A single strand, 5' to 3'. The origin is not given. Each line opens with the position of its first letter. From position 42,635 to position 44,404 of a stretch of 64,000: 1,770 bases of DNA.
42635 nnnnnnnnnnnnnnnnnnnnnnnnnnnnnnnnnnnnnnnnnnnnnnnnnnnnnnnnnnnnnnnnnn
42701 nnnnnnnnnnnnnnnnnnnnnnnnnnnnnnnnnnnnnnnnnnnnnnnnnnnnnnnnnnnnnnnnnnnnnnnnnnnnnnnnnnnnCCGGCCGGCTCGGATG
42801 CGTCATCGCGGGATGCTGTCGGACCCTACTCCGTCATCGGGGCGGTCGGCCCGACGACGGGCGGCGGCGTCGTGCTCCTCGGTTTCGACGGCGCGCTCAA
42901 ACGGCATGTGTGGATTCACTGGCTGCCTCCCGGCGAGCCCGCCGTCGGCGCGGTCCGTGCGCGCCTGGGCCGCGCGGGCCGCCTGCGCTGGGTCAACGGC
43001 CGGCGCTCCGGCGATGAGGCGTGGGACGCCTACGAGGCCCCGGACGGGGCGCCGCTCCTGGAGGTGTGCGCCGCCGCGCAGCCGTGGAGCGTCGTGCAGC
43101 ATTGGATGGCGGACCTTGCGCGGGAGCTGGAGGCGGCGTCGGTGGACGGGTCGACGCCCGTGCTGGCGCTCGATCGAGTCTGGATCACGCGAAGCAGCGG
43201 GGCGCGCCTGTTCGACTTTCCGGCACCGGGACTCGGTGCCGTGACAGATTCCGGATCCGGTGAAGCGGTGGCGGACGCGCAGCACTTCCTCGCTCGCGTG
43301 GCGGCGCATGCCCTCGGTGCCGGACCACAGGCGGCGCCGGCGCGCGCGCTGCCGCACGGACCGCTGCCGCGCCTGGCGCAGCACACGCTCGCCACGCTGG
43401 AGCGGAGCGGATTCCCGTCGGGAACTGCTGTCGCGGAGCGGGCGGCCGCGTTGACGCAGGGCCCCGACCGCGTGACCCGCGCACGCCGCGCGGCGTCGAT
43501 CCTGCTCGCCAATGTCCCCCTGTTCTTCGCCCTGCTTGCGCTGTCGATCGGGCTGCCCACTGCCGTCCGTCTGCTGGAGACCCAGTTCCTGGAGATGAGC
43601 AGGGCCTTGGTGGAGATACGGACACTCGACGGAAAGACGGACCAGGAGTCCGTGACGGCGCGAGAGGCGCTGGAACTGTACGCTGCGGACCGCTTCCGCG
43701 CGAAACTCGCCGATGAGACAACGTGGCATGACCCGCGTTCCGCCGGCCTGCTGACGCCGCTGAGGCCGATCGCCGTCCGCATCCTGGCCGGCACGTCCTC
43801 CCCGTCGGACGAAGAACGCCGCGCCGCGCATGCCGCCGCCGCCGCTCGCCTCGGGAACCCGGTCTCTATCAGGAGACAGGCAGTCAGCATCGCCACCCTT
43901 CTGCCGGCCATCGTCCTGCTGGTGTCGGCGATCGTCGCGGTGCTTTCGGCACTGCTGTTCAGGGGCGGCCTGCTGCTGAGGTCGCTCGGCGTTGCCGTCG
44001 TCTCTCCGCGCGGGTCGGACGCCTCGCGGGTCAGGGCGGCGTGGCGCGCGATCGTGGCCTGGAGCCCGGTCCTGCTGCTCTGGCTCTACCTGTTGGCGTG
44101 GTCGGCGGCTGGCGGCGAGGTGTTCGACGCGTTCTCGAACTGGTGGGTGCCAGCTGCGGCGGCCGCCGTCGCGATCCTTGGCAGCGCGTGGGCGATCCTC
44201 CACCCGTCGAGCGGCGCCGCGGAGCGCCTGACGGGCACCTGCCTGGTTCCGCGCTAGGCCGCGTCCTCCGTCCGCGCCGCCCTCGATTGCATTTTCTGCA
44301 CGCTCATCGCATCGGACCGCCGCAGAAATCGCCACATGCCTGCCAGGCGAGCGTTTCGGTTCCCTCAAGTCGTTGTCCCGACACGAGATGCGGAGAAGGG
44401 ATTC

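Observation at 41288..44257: Kinase-RDD-pseudokinase-RDD: an unusual four-module membrane Ser/Thr kinase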

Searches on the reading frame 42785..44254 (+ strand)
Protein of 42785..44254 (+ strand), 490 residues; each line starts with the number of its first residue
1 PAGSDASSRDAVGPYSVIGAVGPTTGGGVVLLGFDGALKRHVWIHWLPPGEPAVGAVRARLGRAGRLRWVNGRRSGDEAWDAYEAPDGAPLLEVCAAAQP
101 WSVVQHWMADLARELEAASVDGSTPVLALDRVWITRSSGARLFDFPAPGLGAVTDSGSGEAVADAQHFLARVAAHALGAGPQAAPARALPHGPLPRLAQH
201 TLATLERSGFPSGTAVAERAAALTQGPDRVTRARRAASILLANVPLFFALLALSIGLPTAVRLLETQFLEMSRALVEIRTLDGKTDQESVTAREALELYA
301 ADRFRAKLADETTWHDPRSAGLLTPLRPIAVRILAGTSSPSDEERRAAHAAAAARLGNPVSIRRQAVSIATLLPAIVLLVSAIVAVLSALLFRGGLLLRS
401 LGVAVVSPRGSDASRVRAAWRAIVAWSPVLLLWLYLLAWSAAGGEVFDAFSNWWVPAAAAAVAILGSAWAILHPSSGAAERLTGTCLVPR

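Call 4: search_protein_families(library=pfam, proteins=[window:42785-44254:+], max_evalue=10)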
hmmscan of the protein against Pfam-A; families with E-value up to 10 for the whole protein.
window:42785-44254:+ (490 aa): 0 families

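Call 5: search_protein_families(library=ncbifam, proteins=[window:42785-44254:+], max_evalue=10)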
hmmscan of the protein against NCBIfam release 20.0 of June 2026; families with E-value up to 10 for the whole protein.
window:42785-44254:+ (490 aa): 0 families

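Call 7: find_homologous_proteins(query=window:42785-44254:+)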
Query window:42785-44254:+ (490 aa): 45 proteins with E <= 0.001 among 8000 candidates.
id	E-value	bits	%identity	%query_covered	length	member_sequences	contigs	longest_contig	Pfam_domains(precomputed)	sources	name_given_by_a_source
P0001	8.7e-238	808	80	98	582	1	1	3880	-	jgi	jgi:hypothetical protein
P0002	7.9e-232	789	85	92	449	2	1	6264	-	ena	-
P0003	1.6e-225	768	86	89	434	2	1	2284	-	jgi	jgi:hypothetical protein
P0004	1.2e-214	732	76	95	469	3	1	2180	-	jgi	jgi:hypothetical protein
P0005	8.8e-213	726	74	100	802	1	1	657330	PF07714.24,PF00069.32,PF06271.19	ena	-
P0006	1.1e-207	709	89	79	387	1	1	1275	-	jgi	jgi:hypothetical protein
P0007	1.4e-202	692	72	100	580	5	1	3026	-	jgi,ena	-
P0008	2.0e-202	692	88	79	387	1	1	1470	-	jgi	jgi:eukaryotic-like serine/threonine-protein kinase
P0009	2.2e-193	662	68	98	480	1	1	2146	-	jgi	jgi:hypothetical protein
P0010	4.2e-185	635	69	94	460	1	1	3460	-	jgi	jgi:hypothetical protein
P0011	5.9e-167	575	68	87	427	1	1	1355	-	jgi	jgi:hypothetical protein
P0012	1.8e-154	534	61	94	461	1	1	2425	-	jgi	jgi:hypothetical protein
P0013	4.6e-151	522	68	81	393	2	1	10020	-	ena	-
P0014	1.6e-148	514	69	78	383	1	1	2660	-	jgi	jgi:hypothetical protein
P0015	2.0e-140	487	64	78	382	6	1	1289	-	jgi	jgi:hypothetical protein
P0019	1.9e-82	296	40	100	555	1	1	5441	PF06271.19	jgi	jgi:hypothetical protein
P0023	7.8e-63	231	34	98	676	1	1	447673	PF06271.19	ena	-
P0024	1.6e-62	230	37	99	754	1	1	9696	PF06271.19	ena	-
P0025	4.2e-62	229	80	29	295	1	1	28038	PF06271.19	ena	-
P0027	2.3e-58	217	36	99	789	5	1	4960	PF00069.32,PF06271.19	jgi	jgi:uncharacterized RDD family membrane protein YckC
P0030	9.0e-57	211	35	99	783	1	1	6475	PF07714.24,PF00069.32,PF06271.19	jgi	jgi:uncharacterized RDD family membrane protein YckC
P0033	1.3e-55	208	37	99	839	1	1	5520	PF07714.24,PF00069.32,PF06271.19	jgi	jgi:eukaryotic-like serine/threonine-protein kinase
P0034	4.8e-54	202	37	99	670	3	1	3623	PF06271.19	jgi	-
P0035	4.9e-50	189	34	100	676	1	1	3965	PF06271.19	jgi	jgi:uncharacterized RDD family membrane protein YckC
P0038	5.6e-48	182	35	99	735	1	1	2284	PF06271.19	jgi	jgi:uncharacterized RDD family membrane protein YckC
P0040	7.2e-46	175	33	98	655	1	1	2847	PF06271.19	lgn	-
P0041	2.5e-45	174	41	49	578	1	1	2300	PF06271.19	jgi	jgi:uncharacterized RDD family membrane protein YckC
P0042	3.4e-45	173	34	100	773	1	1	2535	PF00069.32,PF06271.19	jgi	jgi:hypothetical protein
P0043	1.1e-42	165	47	35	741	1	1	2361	PF07714.24,PF00069.32,PF06271.19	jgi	jgi:hypothetical protein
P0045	2.1e-22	98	33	61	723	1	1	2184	PF06271.19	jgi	jgi:hypothetical protein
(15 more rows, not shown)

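Call 12: search_protein_families(library=pfam, alignment_id=A1, max_evalue=1)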
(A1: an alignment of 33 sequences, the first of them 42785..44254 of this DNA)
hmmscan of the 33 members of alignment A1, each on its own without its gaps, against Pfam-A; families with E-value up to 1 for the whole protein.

A. member 1, window:42785-44254:+ (490 aa): 0 families

B. families by the number of members that match (of 33 scanned): 14 families
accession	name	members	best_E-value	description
PF06271.18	RDD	22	9.3e-22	RDD family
PF00069.31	Pkinase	5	1.2e-24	Protein kinase domain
PF07714.23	PK_Tyr_Ser-Thr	5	2.4e-17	Protein tyrosine and serine/threonine kinase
PF04757.19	Pex2_Pex12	3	0.0023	Pex2 / Pex12 amino terminal region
PF13822.11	ACC_epsilon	1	0.0025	Acyl-CoA carboxylase epsilon subunit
PF13314.11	DUF4083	1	0.11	Domain of unknown function (DUF4083)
PF25399.1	DeaD_dimer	1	0.13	RNA helicase DeaD dimerization domain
PF24527.1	Ig-like_Pom152_9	1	0.14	Nucleoporin pom152-like, ninth immunoglobulin-like domain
PF23529.1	Microp_apicomplexa_16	1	0.17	Apicomplexa microprotein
PF09636.16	XkdW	1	0.23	XkdW protein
PF21048.2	Rad26-like_N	1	0.24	Rad26-like, N-terminal domain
PF24078.1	Beta-sol_PIC_HAP1_IgA0_2nd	1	0.37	PIC/HAP1/IgA0 second beta-solenoid repeat region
PF24128.1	Phage_zn_bind_4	1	0.48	Phage zinc binding protein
PF00395.25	SLH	1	0.56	S-layer homology domain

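Call 18: predict_structure(alignment_id=A1)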
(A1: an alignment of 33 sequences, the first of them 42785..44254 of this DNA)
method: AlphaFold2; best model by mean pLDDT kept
length: 490 residues; sequences in the alignment: 33
mean_pLDDT: 88.0   pTM: 0.75
mean pLDDT of the five models: 88.0, 86.2, 85.8, 83.1, 80.8
residues with pLDDT >= 90: 308; 70-90: 147; 50-70: 26; < 50: 9
segments of 3 or more residues with pLDDT < 50: 1-4, 182-186
pLDDT, mean of each block of 10 residues (from residue 1): 53 92 83 94 91 87 89 89 93 91 96 95 92 94 89 66 94 88 58 91 96 96 93 95 90 79 75 92 93 94 92 83 88 84 91 82 74 88 92 89 92 92 93 90 83 87 94 93 94
secondary structure, 60 per line:
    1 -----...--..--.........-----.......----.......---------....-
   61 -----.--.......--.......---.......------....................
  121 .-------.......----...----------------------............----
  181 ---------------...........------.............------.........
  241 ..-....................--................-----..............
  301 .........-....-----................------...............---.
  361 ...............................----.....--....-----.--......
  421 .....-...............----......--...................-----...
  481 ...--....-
elements in order: E15-23 E29-35 E40-46 H56-59 E69-75 E78-84 E88-90 H91-94 H101-121 E132-135 E140-142 H165-176 H196-206 H213-225 H232-242 H244-263 H266-281 H287-309 H311-314 H320-335 H342-356 H360-391 H396-400 E403-406 H415-425 H427-441 H446-451 H454-472 H478-483 E486-489

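Call 20: fold_search(model_id=the predicted structure, library=pdb)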
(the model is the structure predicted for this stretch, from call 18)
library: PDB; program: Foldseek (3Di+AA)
matches with E <= 10: 1967; with E <= 0.001: 261
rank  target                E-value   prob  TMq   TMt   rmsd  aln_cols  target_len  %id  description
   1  3otv_A                9.1e-07  1.00  0.30  0.53   7.2       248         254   16  Crystal structure of the intracellular domain of Rv3910 from Mycobacterium tuberculosis (released 2012-02-08)
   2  3uqc_A                1.8e-06  1.00  0.32  0.58   6.6       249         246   16  Structure of the Intracellular Kinase Homology Domain of Rv3910 at 2.2 A resolution (released 2012-02-08)
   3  3ouk                  2.0e-06  1.00  0.32  0.58   6.8       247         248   17  Crystal structure of Rv3910 from Mycobacterium Tuberculosis (released 2012-02-08)
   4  3otv_B                2.3e-06  1.00  0.30  0.55   7.0       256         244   17  Crystal structure of the intracellular domain of Rv3910 from Mycobacterium tuberculosis (released 2012-02-08)
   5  3oun_B                3.7e-06  1.00  0.31  0.55   6.6       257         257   18  Crystal structure of the FhaA FHA domain complexed with the intracellular domain of Rv3910 (released 2012-02-08)
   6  3uqc_C                5.1e-06  1.00  0.32  0.57   7.1       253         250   17  Structure of the Intracellular Kinase Homology Domain of Rv3910 at 2.2 A resolution (released 2012-02-08)
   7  3uqc_D                6.5e-06  1.00  0.30  0.54   6.9       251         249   16  Structure of the Intracellular Kinase Homology Domain of Rv3910 at 2.2 A resolution (released 2012-02-08)
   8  3otv_D                6.8e-06  1.00  0.30  0.55   7.2       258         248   17  Crystal structure of the intracellular domain of Rv3910 from Mycobacterium tuberculosis (released 2012-02-08)
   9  2h34_A                1.1e-05  1.00  0.32  0.61   6.6       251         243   15  Apoenzyme crystal structure of the tuberculosis serine/threonine kinase, PknE (released 2006-07-18)
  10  5m06_B                1.3e-05  1.00  0.33  0.61   7.4       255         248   21  Crystal structure of Mycobacterium tuberculosis PknI kinase domain (released 2017-01-11)
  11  5xka_A                1.4e-05  1.00  0.32  0.57   7.7       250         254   22  Crystal structure of M.tuberculosis PknI kinase domain (released 2018-05-16)
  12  3otv_C                1.5e-05  1.00  0.32  0.56   6.8       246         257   17  Crystal structure of the intracellular domain of Rv3910 from Mycobacterium tuberculosis (released 2012-02-08)
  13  5m08_B                1.8e-05  1.00  0.31  0.55   8.8       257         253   21  Crystal structure of Mycobacterium tuberculosis PknI kinase domain, C20A_R136A double mutant (released 2017-01-11)
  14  5m08_A                2.5e-05  1.00  0.30  0.55   8.1       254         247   21  Crystal structure of Mycobacterium tuberculosis PknI kinase domain, C20A_R136A double mutant (released 2017-01-11)
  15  4p5z                  3.4e-05  1.00  0.34  0.60   6.8       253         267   15  Human EphA3 Kinase domain in complex with quinoxaline derivatives (released 2014-08-13)
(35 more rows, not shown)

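Call 21: find_related_loci(query=A1, collection=genome_contigs, flank=8000)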
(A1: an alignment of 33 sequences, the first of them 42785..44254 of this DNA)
Query A1 (490 aa) in genome_contigs; peptide patterns used: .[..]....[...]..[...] (x = any residue, [..] = any of these).
106 stretches matched a pattern; 93 encode a relative of the query (tblastn E <= 1e-3); the best 80 are kept; 80 distinct loci.
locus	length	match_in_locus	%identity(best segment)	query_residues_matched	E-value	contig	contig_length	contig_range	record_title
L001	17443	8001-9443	41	1-490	4e-91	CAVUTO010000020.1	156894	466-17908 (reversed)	MAG: Vicinamibacterales bacterium isolate MFD00962.bin.2.231 genome assembly, contig: contig_43715, whole genome shotgun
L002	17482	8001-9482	35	12-490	1e-67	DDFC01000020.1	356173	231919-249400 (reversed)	MAG TPA_asm: Verrucomicrobiaceae bacterium UBA1938 UBA1938_contig_703, whole genome shotgun sequence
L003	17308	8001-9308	37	12-432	2e-66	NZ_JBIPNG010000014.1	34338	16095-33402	MAG: Prosthecobacter sp. isolate ME2018-04-20_3300034022_group8_bin2 Rohwer_bin2786_scaffold_396_c1, whole genome shotgu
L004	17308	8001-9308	37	12-432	1e-66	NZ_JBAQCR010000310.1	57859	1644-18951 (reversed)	MAG: Prosthecobacter sp. isolate MFD12010_ilm_asm_bin26 k127_166203, whole genome shotgun sequence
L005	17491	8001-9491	35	12-490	3e-66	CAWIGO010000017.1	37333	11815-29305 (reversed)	MAG: uncultured Verrucomicrobiae bacterium isolate MFD03726.bin.1.231 genome assembly, contig: contig_49654, whole genom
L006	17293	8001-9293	36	12-431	2e-64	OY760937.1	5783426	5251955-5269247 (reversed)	MAG: Verrucomicrobiae bacterium isolate 066a7682-a1ac-48de-8761-1470dc9e5c3e genome assembly, chromosome: 1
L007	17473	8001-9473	35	5-490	3e-67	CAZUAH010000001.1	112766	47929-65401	MAG TPA_asm: uncultured Pirellulaceae bacterium isolate SRP077602_co5_269 genome assembly, contig: NODE_527_length_11276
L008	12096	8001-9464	35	1-490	3e-64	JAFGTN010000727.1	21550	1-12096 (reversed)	MAG: Pirellulales bacterium isolate Zod_Metabat.975 k87_11623180, whole genome shotgun sequence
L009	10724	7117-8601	38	12-490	3e-64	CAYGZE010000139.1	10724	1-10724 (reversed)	MAG TPA_asm: uncultured Anaerolineales bacterium isolate ERP119294_co1_415 genome assembly, contig: NODE_8454_length_107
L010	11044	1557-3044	36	12-490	3e-64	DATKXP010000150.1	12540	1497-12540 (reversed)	MAG TPA_asm: Phycisphaerae bacterium isolate SMAG_U14195 k141_2789661, whole genome shotgun sequence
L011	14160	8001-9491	35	12-490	9e-64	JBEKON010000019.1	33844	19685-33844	MAG: Verrucomicrobiota bacterium isolate SPRUCE 441 SPRUCE_441_19, whole genome shotgun sequence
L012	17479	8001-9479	36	7-490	1e-63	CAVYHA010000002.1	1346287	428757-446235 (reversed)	MAG: uncultured Planctomycetaceae bacterium isolate MFD01231.bin.2.4 genome assembly, contig: contig_16937, whole genome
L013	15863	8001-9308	36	12-432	1e-63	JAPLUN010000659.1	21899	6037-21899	MAG: Verrucomicrobia bacterium isolate LacPavin_0920_WC90_MAG_59_8 LacPavin_0920_WC90_scaffold_382865, whole genome shot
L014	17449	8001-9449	35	12-490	3e-62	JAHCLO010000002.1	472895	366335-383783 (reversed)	MAG: Verrucomicrobiia bacterium isolate TGS_VER2 VER2_2, whole genome shotgun sequence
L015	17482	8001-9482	36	7-490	9e-62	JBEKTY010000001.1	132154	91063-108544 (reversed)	MAG: Thermoguttaceae bacterium isolate SPRUCE 569 SPRUCE_569_1, whole genome shotgun sequence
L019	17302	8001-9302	38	7-426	5e-61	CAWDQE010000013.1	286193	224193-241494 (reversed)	MAG: uncultured Planctomycetia bacterium isolate MFD01231.bin.2.20 genome assembly, contig: contig_6729, whole genome sh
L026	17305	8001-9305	35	6-431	1e-57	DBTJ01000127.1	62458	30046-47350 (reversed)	MAG TPA_asm: Verrucomicrobia bacterium UBA1319 UBA1319_contig_2247, whole genome shotgun sequence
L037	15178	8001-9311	34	11-429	3e-54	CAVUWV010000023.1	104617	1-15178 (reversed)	MAG: Candidatus Hydrogenedentes bacterium isolate MFD05684.bin.2.193 genome assembly, contig: contig_78942, whole genome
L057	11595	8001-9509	33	1-490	6e-46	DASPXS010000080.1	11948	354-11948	MAG TPA_asm: Haliangiales bacterium isolate SMAG_U11573 k141_262009, whole genome shotgun sequence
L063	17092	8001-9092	43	4-490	8e-45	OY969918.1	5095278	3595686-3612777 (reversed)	MAG: uncultured Acidobacteriota bacterium isolate MFD04967.bin.c.4 genome assembly, chromosome: 1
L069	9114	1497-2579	44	5-489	6e-41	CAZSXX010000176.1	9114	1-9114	MAG TPA_asm: uncultured Verrucomicrobiota bacterium isolate SRP287453_co1_246 genome assembly, contig: NODE_14667_length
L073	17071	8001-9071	44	12-490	5e-39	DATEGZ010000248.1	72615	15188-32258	MAG TPA_asm: Vicinamibacterales bacterium isolate SMAG_U8798 k141_1398046, whole genome shotgun sequence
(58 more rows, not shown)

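Call 27: search_solved_structures(query=A1, max_evalue=10, show_alignments=1)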
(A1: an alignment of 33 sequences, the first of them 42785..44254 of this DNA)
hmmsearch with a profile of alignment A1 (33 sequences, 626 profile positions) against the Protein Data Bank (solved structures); distinct sequences matched with E-value up to 10: 1.
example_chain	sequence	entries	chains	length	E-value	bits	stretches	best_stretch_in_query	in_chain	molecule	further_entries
5crf_A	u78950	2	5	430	1.4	10.6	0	158-189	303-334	Penicillin-binding protein 1A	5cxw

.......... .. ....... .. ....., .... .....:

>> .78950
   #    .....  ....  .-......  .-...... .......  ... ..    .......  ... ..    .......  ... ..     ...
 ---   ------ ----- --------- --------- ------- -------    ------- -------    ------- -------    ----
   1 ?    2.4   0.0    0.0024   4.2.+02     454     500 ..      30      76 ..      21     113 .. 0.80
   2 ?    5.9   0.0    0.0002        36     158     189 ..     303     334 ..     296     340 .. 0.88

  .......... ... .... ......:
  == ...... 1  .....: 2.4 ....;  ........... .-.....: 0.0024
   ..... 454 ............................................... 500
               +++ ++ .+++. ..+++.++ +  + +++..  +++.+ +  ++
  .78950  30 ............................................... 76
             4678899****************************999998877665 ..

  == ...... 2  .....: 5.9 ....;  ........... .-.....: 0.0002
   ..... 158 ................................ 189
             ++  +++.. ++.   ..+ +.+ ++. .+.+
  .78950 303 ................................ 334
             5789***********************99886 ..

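Call 38: search_protein_representatives(alignment_id=A1)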
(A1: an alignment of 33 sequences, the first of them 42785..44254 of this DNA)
Query: 33 sequences, 626 profile positions. Proteins with E-value up to 0.001 (for the whole library): 6948; up to 1e-10: 2952; up to 1e-30: 1734. The best 150 are listed.
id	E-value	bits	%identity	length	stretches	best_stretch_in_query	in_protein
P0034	2.2e-239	812.7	-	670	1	3-626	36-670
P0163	5.5e-227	771.8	-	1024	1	4-626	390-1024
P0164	3.0e-224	762.7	-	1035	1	4-626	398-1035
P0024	8.4e-221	751.3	-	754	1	3-625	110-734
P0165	2.5e-216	736.6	-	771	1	4-626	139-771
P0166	2.2e-215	733.4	-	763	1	6-626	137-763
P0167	2.6e-215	733.2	-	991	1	3-626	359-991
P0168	8.5e-215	731.5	-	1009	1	4-626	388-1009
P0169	1.4e-209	714.3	-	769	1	8-626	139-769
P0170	4.1e-209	712.7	-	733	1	4-626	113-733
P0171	2.3e-200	683.8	-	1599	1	2-625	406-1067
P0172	6.3e-197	672.5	-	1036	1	6-625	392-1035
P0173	4.3e-195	666.4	-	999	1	6-626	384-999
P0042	2.2e-194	664.1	-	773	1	3-626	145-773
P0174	4.7e-193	659.7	-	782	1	3-626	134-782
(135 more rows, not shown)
